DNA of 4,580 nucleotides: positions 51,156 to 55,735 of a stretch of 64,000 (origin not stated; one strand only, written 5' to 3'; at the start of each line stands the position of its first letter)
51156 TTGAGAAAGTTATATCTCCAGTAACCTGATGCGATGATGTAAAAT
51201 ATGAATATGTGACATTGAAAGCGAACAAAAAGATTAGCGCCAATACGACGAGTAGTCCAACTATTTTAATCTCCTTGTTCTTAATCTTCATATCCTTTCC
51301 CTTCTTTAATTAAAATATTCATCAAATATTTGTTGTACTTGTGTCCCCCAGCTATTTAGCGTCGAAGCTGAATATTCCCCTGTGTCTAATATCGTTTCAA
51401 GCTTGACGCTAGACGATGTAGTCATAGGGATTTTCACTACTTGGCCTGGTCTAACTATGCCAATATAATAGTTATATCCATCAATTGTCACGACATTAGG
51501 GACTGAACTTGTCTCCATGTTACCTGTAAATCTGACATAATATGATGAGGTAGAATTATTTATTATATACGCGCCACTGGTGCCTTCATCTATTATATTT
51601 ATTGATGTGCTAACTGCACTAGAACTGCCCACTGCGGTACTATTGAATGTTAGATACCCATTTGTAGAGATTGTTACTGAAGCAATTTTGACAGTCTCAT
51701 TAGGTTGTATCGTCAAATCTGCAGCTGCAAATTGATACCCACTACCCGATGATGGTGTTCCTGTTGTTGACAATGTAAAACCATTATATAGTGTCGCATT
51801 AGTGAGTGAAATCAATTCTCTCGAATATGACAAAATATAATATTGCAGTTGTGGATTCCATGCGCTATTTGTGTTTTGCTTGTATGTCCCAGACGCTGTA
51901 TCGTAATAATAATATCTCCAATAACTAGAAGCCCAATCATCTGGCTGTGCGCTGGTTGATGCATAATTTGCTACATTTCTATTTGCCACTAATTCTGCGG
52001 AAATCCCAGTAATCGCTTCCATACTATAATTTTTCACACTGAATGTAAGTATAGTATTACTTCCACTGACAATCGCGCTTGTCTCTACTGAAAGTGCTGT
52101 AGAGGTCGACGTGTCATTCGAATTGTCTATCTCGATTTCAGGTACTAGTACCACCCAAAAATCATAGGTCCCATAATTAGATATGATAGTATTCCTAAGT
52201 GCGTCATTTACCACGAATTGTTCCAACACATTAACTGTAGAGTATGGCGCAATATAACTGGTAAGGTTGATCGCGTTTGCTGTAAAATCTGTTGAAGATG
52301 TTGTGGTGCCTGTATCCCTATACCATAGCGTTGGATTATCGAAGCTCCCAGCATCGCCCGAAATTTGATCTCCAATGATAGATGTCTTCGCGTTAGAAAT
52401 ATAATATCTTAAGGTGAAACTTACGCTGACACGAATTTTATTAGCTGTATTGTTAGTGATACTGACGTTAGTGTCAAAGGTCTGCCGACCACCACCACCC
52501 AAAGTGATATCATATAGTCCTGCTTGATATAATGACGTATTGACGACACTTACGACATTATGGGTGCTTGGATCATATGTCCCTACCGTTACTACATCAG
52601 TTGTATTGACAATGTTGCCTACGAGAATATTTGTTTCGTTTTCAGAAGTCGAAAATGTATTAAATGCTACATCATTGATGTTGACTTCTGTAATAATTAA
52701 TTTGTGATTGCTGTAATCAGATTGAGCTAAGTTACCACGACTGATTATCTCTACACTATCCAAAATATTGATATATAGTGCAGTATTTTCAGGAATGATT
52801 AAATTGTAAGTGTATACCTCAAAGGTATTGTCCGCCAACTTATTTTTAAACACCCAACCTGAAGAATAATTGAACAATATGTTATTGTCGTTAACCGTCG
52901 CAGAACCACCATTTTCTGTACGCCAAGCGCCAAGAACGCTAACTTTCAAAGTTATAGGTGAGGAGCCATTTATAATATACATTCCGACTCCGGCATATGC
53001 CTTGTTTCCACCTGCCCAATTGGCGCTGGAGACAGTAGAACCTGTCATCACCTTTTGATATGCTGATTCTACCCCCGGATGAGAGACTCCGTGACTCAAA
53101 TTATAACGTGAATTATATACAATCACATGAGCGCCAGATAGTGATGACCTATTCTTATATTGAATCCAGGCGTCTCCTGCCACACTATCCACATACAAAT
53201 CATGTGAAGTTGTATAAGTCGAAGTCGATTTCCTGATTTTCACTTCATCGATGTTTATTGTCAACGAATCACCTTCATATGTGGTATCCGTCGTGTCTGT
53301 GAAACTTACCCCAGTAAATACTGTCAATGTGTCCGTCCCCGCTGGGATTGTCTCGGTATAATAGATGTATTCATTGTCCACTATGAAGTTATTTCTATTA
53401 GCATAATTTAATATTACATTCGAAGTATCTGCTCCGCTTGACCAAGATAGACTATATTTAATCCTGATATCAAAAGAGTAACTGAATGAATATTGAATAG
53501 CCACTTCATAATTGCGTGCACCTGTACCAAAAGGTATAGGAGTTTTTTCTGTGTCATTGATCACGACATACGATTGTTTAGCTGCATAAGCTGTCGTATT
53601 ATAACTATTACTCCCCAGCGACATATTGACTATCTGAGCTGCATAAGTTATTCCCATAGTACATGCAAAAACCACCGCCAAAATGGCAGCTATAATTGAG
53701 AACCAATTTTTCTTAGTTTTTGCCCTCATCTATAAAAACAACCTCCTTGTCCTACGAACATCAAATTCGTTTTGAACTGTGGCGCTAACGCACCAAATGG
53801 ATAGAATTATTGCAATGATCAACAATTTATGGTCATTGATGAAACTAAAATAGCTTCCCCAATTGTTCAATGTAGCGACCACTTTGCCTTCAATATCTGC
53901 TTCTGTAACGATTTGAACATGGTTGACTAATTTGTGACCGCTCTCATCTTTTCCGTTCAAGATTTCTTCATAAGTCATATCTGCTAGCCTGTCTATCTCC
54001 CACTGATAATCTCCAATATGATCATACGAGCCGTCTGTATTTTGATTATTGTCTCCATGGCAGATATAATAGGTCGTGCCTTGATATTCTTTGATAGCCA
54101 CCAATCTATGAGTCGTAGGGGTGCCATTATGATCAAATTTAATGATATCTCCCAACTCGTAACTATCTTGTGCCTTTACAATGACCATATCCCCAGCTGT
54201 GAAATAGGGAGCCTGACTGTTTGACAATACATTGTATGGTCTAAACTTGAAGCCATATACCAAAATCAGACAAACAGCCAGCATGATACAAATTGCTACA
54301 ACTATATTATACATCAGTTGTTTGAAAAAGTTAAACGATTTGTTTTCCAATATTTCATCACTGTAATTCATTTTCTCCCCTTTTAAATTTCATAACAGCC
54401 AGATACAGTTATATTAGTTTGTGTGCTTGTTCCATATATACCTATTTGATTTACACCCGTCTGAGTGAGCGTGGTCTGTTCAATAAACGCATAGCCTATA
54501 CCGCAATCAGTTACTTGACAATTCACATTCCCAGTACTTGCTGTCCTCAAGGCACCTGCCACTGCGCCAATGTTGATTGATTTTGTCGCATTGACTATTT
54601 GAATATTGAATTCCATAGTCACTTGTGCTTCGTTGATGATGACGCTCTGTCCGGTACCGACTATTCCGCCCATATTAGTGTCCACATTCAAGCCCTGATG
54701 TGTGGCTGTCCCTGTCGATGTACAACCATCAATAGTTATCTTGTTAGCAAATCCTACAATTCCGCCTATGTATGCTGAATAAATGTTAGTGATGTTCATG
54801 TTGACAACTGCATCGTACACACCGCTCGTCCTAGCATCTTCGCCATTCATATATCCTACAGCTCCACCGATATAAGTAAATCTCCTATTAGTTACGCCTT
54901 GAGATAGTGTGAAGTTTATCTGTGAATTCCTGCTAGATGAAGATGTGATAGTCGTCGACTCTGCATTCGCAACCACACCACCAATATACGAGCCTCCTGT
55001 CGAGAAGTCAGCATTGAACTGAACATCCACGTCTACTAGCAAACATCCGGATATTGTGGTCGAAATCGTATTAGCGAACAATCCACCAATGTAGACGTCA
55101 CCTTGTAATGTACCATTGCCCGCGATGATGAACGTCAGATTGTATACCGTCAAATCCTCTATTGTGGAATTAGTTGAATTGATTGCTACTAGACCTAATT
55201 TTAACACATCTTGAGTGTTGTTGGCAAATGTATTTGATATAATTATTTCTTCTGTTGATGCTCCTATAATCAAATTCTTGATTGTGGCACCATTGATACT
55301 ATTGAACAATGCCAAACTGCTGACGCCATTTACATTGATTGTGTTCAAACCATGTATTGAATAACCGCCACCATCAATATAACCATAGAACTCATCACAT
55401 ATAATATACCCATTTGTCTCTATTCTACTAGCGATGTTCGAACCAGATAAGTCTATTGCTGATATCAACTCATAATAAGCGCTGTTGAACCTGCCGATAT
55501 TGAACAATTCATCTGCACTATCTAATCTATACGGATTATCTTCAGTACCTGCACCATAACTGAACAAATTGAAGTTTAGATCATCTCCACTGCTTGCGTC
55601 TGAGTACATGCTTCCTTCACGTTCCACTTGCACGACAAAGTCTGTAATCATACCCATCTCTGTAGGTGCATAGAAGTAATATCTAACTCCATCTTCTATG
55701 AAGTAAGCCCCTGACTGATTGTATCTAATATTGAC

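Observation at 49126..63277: Expanded SipW/TasA-like operon translationally chained to a giant GLUG adhesin gene: candidate undescribed fibre-plus-adhesin surface system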

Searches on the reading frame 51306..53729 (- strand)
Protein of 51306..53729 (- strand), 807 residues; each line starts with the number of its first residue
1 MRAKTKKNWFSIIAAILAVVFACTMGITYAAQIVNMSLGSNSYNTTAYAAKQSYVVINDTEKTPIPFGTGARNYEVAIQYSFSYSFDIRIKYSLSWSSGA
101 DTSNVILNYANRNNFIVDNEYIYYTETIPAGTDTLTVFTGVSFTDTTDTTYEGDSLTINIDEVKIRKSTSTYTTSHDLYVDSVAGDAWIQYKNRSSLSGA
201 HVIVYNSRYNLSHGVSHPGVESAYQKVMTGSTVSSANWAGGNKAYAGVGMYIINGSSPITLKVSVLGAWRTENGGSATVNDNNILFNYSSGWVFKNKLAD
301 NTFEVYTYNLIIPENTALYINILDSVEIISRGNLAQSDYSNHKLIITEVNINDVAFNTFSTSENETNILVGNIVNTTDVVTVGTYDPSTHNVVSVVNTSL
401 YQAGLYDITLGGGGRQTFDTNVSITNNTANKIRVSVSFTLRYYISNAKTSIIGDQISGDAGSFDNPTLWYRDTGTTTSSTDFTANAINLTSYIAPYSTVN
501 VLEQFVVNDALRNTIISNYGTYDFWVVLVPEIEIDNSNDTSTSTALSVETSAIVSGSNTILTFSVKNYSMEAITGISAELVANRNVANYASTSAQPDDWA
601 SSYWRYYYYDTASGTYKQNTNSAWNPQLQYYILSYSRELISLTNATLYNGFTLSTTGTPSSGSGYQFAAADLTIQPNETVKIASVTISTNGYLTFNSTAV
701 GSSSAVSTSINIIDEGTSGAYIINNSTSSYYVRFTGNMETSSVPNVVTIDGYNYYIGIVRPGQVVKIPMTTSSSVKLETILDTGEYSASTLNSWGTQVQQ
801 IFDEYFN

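Call 5: search_protein_families(library=pfam, proteins=[window:51306-53729:-], max_evalue=0.1)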
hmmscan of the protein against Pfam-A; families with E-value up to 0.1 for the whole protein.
window:51306-53729:- (807 aa): 0 families

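Call 6: search_protein_families(library=ncbifam, proteins=[window:51306-53729:-], max_evalue=0.1)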
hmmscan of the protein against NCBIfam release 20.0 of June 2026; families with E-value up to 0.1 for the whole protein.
window:51306-53729:- (807 aa): 0 families

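Call 8: search_protein_families(library=ncbifam, proteins=[window:51306-53729:-], max_evalue=10)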
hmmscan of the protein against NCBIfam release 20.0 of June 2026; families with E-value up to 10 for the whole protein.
window:51306-53729:- (807 aa): 0 families

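Call 46: search_protein_families(library=pfam, proteins=[window:51306-53729:-], max_evalue=10)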
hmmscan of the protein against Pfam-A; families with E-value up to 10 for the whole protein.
window:51306-53729:- (807 aa): 1 family
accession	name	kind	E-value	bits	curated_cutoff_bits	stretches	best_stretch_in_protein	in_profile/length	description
PF21601.3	GldM_2nd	-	6.1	7.8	24.4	1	380-437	31-91/98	GldM second domain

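Call 53: search_protein_families(library=ncbifam, alignment_id=A3, max_evalue=0.1)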
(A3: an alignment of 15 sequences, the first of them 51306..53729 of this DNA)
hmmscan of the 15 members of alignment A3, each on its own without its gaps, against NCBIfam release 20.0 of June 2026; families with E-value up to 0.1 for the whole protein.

A. member 1, window:51306-53729:- (807 aa): 0 families

B. families by the number of members that match (of 15 scanned): 2 families
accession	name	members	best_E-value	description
NF001213.0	PRK00183.1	2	0.0016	hypothetical protein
NF007621.2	PRK10276.1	1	0.048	translesion error-prone DNA polymerase V autoproteolytic subunit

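Call 56: find_homologous_proteins(query=window:51306-53729:-, max_evalue=0.001)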
Query window:51306-53729:- (807 aa): 26 proteins with E <= 0.001 among 8000 candidates.
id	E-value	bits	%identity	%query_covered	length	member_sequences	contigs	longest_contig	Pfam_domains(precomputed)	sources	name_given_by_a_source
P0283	0.0e+0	1714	99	100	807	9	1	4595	-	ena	-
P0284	0.0e+0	1550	89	100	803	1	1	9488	-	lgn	-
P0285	0.0e+0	1349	78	100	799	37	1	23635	-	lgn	-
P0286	4.9e-207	708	49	100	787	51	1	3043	-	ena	-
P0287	6.3e-205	701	48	100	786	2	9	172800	-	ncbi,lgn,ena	-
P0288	1.6e-196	673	47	100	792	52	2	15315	-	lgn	-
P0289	1.1e-186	641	44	100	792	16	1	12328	-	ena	-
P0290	3.4e-184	632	45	100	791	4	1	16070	-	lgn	-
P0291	9.1e-168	578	43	100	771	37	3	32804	-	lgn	-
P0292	7.7e-167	575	42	100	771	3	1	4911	-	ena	-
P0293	8.5e-162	558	43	100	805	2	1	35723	-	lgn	-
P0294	4.2e-151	523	41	100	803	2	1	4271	-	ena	-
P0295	4.8e-149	516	41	100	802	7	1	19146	-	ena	-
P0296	4.0e-146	507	40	100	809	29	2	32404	-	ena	-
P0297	5.7e-145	503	38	98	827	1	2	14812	-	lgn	-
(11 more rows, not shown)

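Call 70: predict_structure(alignment_id=A6)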
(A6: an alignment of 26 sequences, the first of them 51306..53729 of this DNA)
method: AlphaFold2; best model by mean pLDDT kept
length: 807 residues; sequences in the alignment: 26
mean_pLDDT: 85.1   pTM: 0.83
mean pLDDT of the five models: 85.1, 84.7, 82.6, 80.7, 80.6
residues with pLDDT >= 90: 318; 70-90: 405; 50-70: 76; < 50: 8
segments of 3 or more residues with pLDDT < 50: 1-4
pLDDT, mean of each block of 10 residues (from residue 1): 56 79 67 54 63 85 83 88 92 93 89 92 94 90 83 88 93 93 96 93 94 82 88 87 86 95 91 61 85 87 88 94 88 68 88 89 80 88 86 89 84 75 91 92 86 60 87 93 82 87 89 91 92 89 78 85 88 90 85 88 89 87 89 84 90 74 82 89 88 81 87 85 90 89 84 89 86 80 83 88 82
secondary structure, 60 per line:
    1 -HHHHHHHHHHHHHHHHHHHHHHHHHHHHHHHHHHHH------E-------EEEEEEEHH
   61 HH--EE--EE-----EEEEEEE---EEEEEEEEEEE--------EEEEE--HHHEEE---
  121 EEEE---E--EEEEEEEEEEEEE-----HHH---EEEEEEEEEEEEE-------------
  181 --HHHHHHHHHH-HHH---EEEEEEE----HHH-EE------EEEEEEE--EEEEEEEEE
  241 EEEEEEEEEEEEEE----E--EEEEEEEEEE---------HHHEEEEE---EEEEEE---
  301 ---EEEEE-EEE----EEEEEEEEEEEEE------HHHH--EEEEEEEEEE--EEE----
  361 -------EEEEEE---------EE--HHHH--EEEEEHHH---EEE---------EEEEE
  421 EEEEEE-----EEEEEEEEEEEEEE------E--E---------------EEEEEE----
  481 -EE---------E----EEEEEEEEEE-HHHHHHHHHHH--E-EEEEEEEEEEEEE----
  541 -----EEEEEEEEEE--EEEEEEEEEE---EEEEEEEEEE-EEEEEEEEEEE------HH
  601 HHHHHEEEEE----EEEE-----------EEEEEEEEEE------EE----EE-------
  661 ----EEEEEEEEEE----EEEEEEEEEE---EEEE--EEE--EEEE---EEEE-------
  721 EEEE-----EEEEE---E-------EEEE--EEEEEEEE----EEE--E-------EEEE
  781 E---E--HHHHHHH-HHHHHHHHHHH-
elements in order (helices of 4 or more, strands of 3 or more residues): H2-37 E52-58 H59-62 E76-82 E86-96 E105-109 E115-117 E121-124 E131-143 E155-167 H183-192 E200-206 E223-229 E232-254 E262-271 E284-288 E292-297 E304-308 E310-312 E317-329 H336-339 E342-351 E354-356 E368-373 H387-390 E393-397 E404-406 E416-426 E432-445 E471-476 E498-507 H509-519 E524-536 E546-555 E558-567 E571-580 E582-592 H599-605 E606-610 E615-618 E630-639 E665-674 E679-688 E692-695 E698-700 E703-706 E710-713 E721-724 E730-734 E746-749 E752-759 E764-766 E777-781 H788-794 H796-806

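Call 73: fold_search(model_id=the predicted structure, library=pdb)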
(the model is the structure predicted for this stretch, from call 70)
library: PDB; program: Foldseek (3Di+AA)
matches with E <= 10: 1084; with E <= 0.001: 37
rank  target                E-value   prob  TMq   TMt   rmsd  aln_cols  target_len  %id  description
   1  9ijj_4I               6.2e-06  0.69  0.11  0.04  28.4       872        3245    8  In situ structure of the central apparatus in mouse sperm axoneme. (released 2025-06-04)
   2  3fcs_C                1.4e-05  0.75  0.09  0.09  32.3       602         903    9  Structure of complete ectodomain of integrin aIIBb3 (released 2009-01-20)
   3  5xxz_B                2.8e-05  0.13  0.07  0.06  30.1      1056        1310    9  Crystal structure of a serine protease from Streptococcus species (released 2018-08-08)
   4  3prx_B                2.9e-05  0.28  0.09  0.06  32.2       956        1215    7  Structure of Complement C5 in Complex with CVF and SSL7 (released 2011-01-19)
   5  7sqc_2B               3.8e-05  0.35  0.07  0.08  53.1       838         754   10  Ciliary C1 central pair apparatus isolated from Chlamydomonas reinhardtii (released 2022-04-13)
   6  7nxd_A                4.9e-05  0.66  0.09  0.08  33.0       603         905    9  Cryo-EM structure of human integrin alpha5beta1 in the half-bent conformation (released 2021-08-25)
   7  4neh_A                5.7e-05  0.33  0.08  0.07  27.7       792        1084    7  An internal ligand-bound, metastable state of a leukocyte integrin, aXb2 (released 2014-01-15)
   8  9fx3_A                1.1e-04  0.25  0.11  0.09  28.3       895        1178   10  Structure of active human CD109 (released 2025-03-19)
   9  1ggt_B                1.1e-04  0.23  0.10  0.11  27.1       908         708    8  THREE-DIMENSIONAL STRUCTURE OF A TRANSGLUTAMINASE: HUMAN BLOOD COAGULATION FACTOR XIII (released 1995-07-31)
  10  8t2v_A                1.2e-04  0.57  0.10  0.09  30.8       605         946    8  Cryo-EM Structures of Full-length Integrin alphaIIbbeta3 in Native Lipids (released 2023-07-26)
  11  7usl_A                1.2e-04  0.66  0.11  0.10  33.0       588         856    9  Integrin alphaM/beta2 ectodomain in complex with adenylate cyclase toxin RTX751 and M1F5 Fab (released 2022-08-17)
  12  8zdg_A                1.4e-04  0.41  0.10  0.09  34.0       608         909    7  Cryo-EM structure of the integrin avb3 with CWHM-12, conformation 1 (released 2025-10-22)
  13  3fcs_A                1.6e-04  0.54  0.10  0.09  33.7       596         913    8  Structure of complete ectodomain of integrin aIIBb3 (released 2009-01-20)
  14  7usm_A                1.8e-04  0.20  0.09  0.09  29.6       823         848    8  Integrin alphaM/beta2 ectodomain (released 2022-08-17)
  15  1ex0_A                1.9e-04  0.21  0.10  0.11  26.8       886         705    7  HUMAN FACTOR XIII, MUTANT W279F ZYMOGEN (released 2003-12-23)
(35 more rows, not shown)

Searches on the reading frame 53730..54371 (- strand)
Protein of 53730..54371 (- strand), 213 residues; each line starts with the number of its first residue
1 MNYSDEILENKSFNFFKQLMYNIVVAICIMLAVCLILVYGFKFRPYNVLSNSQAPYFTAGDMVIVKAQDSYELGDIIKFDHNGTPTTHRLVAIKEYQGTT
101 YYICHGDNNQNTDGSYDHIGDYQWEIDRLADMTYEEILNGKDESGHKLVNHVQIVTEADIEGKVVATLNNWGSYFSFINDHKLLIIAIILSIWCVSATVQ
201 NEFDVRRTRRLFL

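Call 5: search_protein_families(library=pfam, proteins=[window:53730-54371:-], max_evalue=0.1)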
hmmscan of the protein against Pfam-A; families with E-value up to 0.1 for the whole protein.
window:53730-54371:- (213 aa): 6 families
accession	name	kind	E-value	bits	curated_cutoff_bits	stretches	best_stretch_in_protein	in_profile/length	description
PF10502.14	Peptidase_S26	-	7.9e-06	26.4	22.9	1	24-84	5-68/168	Signal peptidase, peptidase S26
PF00717.28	Peptidase_S24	-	0.003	17.7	23.3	1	49-92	41-84/116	Peptidase S24-like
PF12671.13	Amidase_6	-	0.0047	17.5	23.2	0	49-110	81-145/163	Putative amidase domain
PF19885.4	DUF6358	-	0.018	15.7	28.4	1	16-50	2-35/61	Family of unknown function (DUF6358)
PF05568.16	ASFV_J13L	-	0.025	14.8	23.6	1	11-44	22-55/189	African swine fever virus J13L protein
PF09600.15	Cyd_oper_YbgE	-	0.04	14.7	25.2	1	21-48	30-57/79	Cyd operon protein YbgE (Cyd_oper_YbgE)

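Call 6: search_protein_families(library=ncbifam, proteins=[window:53730-54371:-], max_evalue=0.1)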
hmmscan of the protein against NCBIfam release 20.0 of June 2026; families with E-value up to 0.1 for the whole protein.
window:53730-54371:- (213 aa): 4 families
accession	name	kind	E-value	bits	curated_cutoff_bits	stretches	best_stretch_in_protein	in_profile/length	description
TIGR02228.1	sigpep_I_arch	equivalog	3.5e-16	59.5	51.85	1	19-116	6-108/158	signal peptidase I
NF046067.1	SigPepSipWBacil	equivalog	1.5e-09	37.7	190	1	23-114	20-113/189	signal peptidase I SipW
TIGR02227.1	sigpep_I_bact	equivalog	1.3e-05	25.1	47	1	27-94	4-78/162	signal peptidase I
NF007881.0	PRK10588.1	equivalog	0.081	13.4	116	0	22-51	47-76/97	cyd operon protein YbgE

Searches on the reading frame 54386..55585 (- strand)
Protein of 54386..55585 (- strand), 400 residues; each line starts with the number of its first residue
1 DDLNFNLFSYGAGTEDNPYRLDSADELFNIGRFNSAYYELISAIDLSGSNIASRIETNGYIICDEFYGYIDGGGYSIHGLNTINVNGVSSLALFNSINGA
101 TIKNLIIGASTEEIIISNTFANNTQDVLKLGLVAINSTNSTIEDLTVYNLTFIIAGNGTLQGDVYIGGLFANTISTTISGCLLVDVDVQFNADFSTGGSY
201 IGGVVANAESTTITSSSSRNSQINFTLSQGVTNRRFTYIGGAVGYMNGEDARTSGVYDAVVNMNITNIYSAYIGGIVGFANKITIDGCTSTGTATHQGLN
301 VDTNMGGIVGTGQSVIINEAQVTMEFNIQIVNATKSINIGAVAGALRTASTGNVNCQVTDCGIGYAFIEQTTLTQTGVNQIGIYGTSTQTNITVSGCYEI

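Call 46: search_protein_families(library=pfam, proteins=[window:54386-55585:-], max_evalue=10)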
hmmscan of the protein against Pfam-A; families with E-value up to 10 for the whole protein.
window:54386-55585:- (400 aa): 2 families
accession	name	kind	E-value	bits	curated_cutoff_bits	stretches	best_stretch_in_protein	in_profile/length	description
PF07581.17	Glug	-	0.0082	16.9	20.5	2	270-295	2-28/28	The GLUG motif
PF09355.15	Phage_Gp19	-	0.26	12.2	22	1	320-378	35-93/116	Phage protein Gp19/Gp15/Gp42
